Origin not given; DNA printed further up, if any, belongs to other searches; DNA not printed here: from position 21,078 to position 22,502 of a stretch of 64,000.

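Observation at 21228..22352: Acyl-ACP reductase (AAR)-family protein with no partnering aldehyde-deformylating oxygenase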

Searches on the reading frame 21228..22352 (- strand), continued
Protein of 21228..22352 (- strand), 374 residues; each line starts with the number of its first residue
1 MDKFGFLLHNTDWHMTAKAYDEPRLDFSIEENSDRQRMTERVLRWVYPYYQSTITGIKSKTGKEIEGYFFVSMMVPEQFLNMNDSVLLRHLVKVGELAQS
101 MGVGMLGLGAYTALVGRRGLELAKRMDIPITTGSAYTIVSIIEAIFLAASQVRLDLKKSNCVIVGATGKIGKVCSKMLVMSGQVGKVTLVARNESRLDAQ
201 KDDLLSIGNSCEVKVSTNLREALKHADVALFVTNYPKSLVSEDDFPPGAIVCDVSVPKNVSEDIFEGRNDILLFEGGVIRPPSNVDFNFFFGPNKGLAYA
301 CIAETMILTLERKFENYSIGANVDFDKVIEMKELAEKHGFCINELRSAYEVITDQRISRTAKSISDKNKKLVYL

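Call 94: search_protein_families(library=pfam, proteins=[P0037, P0029, P0039, P0050, P0245, P0250, P0251, P0244, P0248, P0269], max_evalue=0.01)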
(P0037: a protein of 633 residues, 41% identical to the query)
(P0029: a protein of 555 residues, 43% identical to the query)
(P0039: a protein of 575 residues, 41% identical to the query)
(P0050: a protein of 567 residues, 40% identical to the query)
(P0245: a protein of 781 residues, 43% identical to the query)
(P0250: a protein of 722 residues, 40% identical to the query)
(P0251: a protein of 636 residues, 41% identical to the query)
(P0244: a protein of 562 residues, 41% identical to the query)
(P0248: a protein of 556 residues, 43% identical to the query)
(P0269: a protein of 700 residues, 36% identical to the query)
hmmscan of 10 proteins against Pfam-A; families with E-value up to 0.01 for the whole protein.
P0037 (633 aa): 9 families
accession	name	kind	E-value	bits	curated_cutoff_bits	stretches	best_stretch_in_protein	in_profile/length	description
PF03364.25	Polyketide_cyc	-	6.3e-16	59.2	23.4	1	139-237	2-98/126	Polyketide cyclase / dehydrase and lipid transport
PF01488.26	Shikimate_DH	-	1.9e-12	47.9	24.3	1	416-533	3-125/138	Shikimate / quinate 5-dehydrogenase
PF10604.15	Polyketide_cyc2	-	5.9e-10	40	27.4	1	130-267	2-140/142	Polyketide cyclase / dehydrase and lipid transport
PF00407.25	Bet_v_1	-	2.4e-05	24.7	22.4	1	132-212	6-91/151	Pathogenesis-related protein Bet v 1 family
PF02882.25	THF_DHG_CYH_C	-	4.1e-05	23.4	27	1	404-523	15-111/160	Tetrahydrofolate dehydrogenase/cyclohydrolase, NAD(P)-binding domain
PF00106.31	adh_short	-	0.00016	21.7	26.6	1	428-478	3-53/195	short chain dehydrogenase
PF13460.12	NAD_binding_10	-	0.00034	20.9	27.2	1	432-503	1-73/184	NAD(P)H-binding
PF07238.19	PilZ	-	0.0011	19.7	22.5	1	20-103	22-100/102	PilZ domain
PF01262.27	AlaDh_PNT_C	-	0.0015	18.4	23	1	422-503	24-105/214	Alanine dehydrogenase/PNT, C-terminal domain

P0029 (555 aa): 5 families
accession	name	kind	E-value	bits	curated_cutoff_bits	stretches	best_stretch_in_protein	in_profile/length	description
PF01488.26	Shikimate_DH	-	3.9e-07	30.7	24.3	1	347-458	9-125/138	Shikimate / quinate 5-dehydrogenase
PF03364.25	Polyketide_cyc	-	7.5e-06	26.7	23.4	1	67-181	4-122/126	Polyketide cyclase / dehydrase and lipid transport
PF02423.21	OCD_Mu_crystall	-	0.0013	18.3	24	1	349-445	127-225/314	Ornithine cyclodeaminase/mu-crystallin family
PF03721.20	UDPG_MGDP_dh_N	-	0.0026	17.8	27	0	362-436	19-98/187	UDP-glucose/GDP-mannose dehydrogenase family, NAD binding domain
PF10604.15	Polyketide_cyc2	-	0.0031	18.3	27.4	1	60-193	6-142/142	Polyketide cyclase / dehydrase and lipid transport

P0039 (575 aa): 6 families
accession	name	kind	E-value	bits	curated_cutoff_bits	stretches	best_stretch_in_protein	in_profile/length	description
PF01488.26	Shikimate_DH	-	2.6e-11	44.2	24.3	1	366-479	8-126/138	Shikimate / quinate 5-dehydrogenase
PF01118.30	Semialdhyde_dh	-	7.1e-05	23.6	26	1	372-472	1-104/121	Semialdehyde dehydrogenase, NAD binding domain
PF03364.25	Polyketide_cyc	-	0.0004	21.1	23.4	1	81-202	4-123/126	Polyketide cyclase / dehydrase and lipid transport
PF13460.12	NAD_binding_10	-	0.00041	20.7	27.2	1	377-448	1-73/184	NAD(P)H-binding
PF00056.29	Ldh_1_N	-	0.0013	19.2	27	0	372-446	2-80/141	lactate/malate dehydrogenase, NAD binding domain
PF02882.25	THF_DHG_CYH_C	-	0.0076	16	27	0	422-466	66-109/160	Tetrahydrofolate dehydrogenase/cyclohydrolase, NAD(P)-binding domain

P0050 (567 aa): 3 families
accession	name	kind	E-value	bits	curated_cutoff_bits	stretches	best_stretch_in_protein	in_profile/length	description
PF01488.26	Shikimate_DH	-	2.3e-08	34.7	24.3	1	359-470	9-125/138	Shikimate / quinate 5-dehydrogenase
PF01118.30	Semialdhyde_dh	-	0.0013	19.5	26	1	365-458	2-98/121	Semialdehyde dehydrogenase, NAD binding domain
PF10604.15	Polyketide_cyc2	-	0.0015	19.3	27.4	1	82-194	16-135/142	Polyketide cyclase / dehydrase and lipid transport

P0245 (781 aa): 6 families
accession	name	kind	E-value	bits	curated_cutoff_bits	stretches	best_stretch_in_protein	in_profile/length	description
PF03364.25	Polyketide_cyc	-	8.3e-11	42.7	23.4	1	281-389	4-115/126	Polyketide cyclase / dehydrase and lipid transport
PF01488.26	Shikimate_DH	-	1.3e-10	41.9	24.3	1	565-672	7-120/138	Shikimate / quinate 5-dehydrogenase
PF07238.19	PilZ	-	2e-08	34.9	22.5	1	143-254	2-101/102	PilZ domain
PF10604.15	Polyketide_cyc2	-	1.5e-06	29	27.4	1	270-410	2-141/142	Polyketide cyclase / dehydrase and lipid transport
PF02423.21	OCD_Mu_crystall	-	0.00042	19.8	24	1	584-662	146-223/314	Ornithine cyclodeaminase/mu-crystallin family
PF00407.25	Bet_v_1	-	0.0011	19.3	22.4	1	289-354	23-93/151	Pathogenesis-related protein Bet v 1 family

P0250 (722 aa): 19 families
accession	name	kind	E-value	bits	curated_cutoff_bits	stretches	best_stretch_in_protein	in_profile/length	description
PF03364.25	Polyketide_cyc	-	1.8e-18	67.5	23.4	1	228-329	1-102/126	Polyketide cyclase / dehydrase and lipid transport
PF12728.13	HTH_17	-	2.4e-15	57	27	1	5-54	1-50/51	Helix-turn-helix domain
PF10604.15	Polyketide_cyc2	-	1.2e-11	45.5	27.4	1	220-360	2-141/142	Polyketide cyclase / dehydrase and lipid transport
PF01488.26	Shikimate_DH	-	8.7e-10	39.3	24.3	1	516-624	9-123/138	Shikimate / quinate 5-dehydrogenase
PF07238.19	PilZ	-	4.3e-08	33.8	22.5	1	88-197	1-101/102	PilZ domain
PF02882.25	THF_DHG_CYH_C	-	1.8e-06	27.8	27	1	494-617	11-112/160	Tetrahydrofolate dehydrogenase/cyclohydrolase, NAD(P)-binding domain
PF13460.12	NAD_binding_10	-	3.6e-06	27.4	27.2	1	526-599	1-74/184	NAD(P)H-binding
PF02558.23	ApbA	-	0.00021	21.4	22.2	1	525-605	3-88/150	Ketopantoate reductase PanE/ApbA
PF03807.23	F420_oxidored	-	0.00036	21.5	21.6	1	521-589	1-65/94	NADP oxidoreductase coenzyme F420-dependent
PF05368.20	NmrA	-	0.00043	20.4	27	1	519-598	2-84/298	NmrA-like family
PF01118.30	Semialdhyde_dh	-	0.00046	21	26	1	521-591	1-74/121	Semialdehyde dehydrogenase, NAD binding domain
PF13241.12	NAD_binding_7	-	0.00058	20.8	22.1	1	515-595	3-73/104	Putative NAD(P)-binding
PF03435.24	Sacchrp_dh_NADP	-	0.0014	19.4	25.1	1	522-586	1-71/129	Saccharopine dehydrogenase NADP binding domain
PF01113.26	DapB_N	-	0.0021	18.6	25.6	1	521-592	2-76/124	Dihydrodipicolinate reductase, N-terminus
PF01210.29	NAD_Gly3P_dh_N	-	0.0026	18.2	23.1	0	522-591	2-77/158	NAD-dependent glycerol-3-phosphate dehydrogenase N-terminus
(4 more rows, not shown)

P0251 (636 aa): 7 families
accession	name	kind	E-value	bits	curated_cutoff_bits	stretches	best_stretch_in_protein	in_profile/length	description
PF01488.26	Shikimate_DH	-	2.8e-13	50.6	24.3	1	418-536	3-127/138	Shikimate / quinate 5-dehydrogenase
PF03364.25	Polyketide_cyc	-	4.5e-12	46.8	23.4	1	147-256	10-119/126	Polyketide cyclase / dehydrase and lipid transport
PF07238.19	PilZ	-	8.6e-11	42.5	22.5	1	9-117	2-100/102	PilZ domain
PF02423.21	OCD_Mu_crystall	-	2.7e-06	27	24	1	430-537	132-238/314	Ornithine cyclodeaminase/mu-crystallin family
PF02882.25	THF_DHG_CYH_C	-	0.002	17.9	27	0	405-524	14-111/160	Tetrahydrofolate dehydrogenase/cyclohydrolase, NAD(P)-binding domain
PF05368.20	NmrA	-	0.0056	16.7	27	1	427-505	2-83/298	NmrA-like family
PF00106.31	adh_short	-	0.0085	16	26.6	0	430-499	3-72/195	short chain dehydrogenase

P0244 (562 aa): 5 families
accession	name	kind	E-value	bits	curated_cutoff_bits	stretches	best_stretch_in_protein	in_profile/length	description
PF01488.26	Shikimate_DH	-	4.7e-13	49.8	24.3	1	349-466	3-125/138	Shikimate / quinate 5-dehydrogenase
PF02882.25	THF_DHG_CYH_C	-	4.2e-05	23.3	27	0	409-456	63-111/160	Tetrahydrofolate dehydrogenase/cyclohydrolase, NAD(P)-binding domain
PF03364.25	Polyketide_cyc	-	5.7e-05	23.8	23.4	1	73-184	1-113/126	Polyketide cyclase / dehydrase and lipid transport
PF00056.29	Ldh_1_N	-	0.00055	20.4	27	1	360-434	2-80/141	lactate/malate dehydrogenase, NAD binding domain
PF01118.30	Semialdhyde_dh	-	0.0013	19.6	26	1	361-453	2-97/121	Semialdehyde dehydrogenase, NAD binding domain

P0248 (556 aa): 10 families
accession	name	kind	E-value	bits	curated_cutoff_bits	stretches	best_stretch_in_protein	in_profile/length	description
PF01488.26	Shikimate_DH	-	1.4e-13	51.5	24.3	1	349-455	9-120/138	Shikimate / quinate 5-dehydrogenase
PF01118.30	Semialdhyde_dh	-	1.8e-05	25.6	26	1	355-447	2-97/121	Semialdehyde dehydrogenase, NAD binding domain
PF13460.12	NAD_binding_10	-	2.2e-05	24.8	27.2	1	359-433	1-74/184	NAD(P)H-binding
PF03435.24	Sacchrp_dh_NADP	-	0.00015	22.5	25.1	1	355-417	1-68/129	Saccharopine dehydrogenase NADP binding domain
PF00106.31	adh_short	-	0.00065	19.7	26.6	1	354-415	2-62/195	short chain dehydrogenase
PF02719.21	Polysacc_synt_2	-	0.0015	18.2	20.2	1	356-405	2-52/293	Polysaccharide biosynthesis protein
PF02882.25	THF_DHG_CYH_C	-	0.0031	17.3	27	0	343-448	27-109/160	Tetrahydrofolate dehydrogenase/cyclohydrolase, NAD(P)-binding domain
PF03364.25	Polyketide_cyc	-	0.0047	17.6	23.4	1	115-187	52-125/126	Polyketide cyclase / dehydrase and lipid transport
PF02826.25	2-Hacid_dh_C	-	0.0076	16.1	25.1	0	344-430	28-105/178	D-isomer specific 2-hydroxyacid dehydrogenase, NAD binding domain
PF00056.29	Ldh_1_N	-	0.0085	16.6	27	0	355-428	3-80/141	lactate/malate dehydrogenase, NAD binding domain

P0269 (700 aa): 5 families
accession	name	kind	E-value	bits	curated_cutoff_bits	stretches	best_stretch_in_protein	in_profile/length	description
PF02423.21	OCD_Mu_crystall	-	3.6e-06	26.6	24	1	428-556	98-226/314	Ornithine cyclodeaminase/mu-crystallin family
PF01488.26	Shikimate_DH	-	1.1e-05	26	24.3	1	460-563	12-120/138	Shikimate / quinate 5-dehydrogenase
PF01113.26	DapB_N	-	2.1e-05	25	25.6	0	464-535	4-78/124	Dihydrodipicolinate reductase, N-terminus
PF01118.30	Semialdhyde_dh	-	0.0049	17.7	26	0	464-558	3-100/121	Semialdehyde dehydrogenase, NAD binding domain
PF02492.25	cobW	-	0.0071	16.4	20.7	0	507-585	27-100/180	CobW/HypB/UreG, nucleotide-binding domain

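Call 98: find_encoding_contigs(protein=P0250, flank=6000, max_places=2)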
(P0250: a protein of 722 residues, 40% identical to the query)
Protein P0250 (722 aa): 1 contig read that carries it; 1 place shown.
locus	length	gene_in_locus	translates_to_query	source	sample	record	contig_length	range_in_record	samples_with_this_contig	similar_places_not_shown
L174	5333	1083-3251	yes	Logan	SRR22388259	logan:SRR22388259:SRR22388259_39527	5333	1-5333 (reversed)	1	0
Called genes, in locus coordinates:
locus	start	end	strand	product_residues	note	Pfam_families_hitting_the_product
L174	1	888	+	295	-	?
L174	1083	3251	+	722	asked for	PF12728:HTH_17, PF07238:PilZ, PF10604:Polyketide_cyc2, PF03364:Polyketide_cyc, PF01488:Shikimate_DH, PF02882:THF_DHG_CYH_C (faint), PF13460:NAD_binding_10 (weak)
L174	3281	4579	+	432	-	PF00070:Pyr_redox (faint), PF00732:GMC_oxred_N, PF00890:FAD_binding_2 (faint), PF01266:DAO, PF01494:FAD_binding_3 (faint), PF07992:Pyr_redox_2 (faint), PF13450:NAD_binding_8 (weak), PF05199:GMC_oxred_C (weak)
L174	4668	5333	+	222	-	?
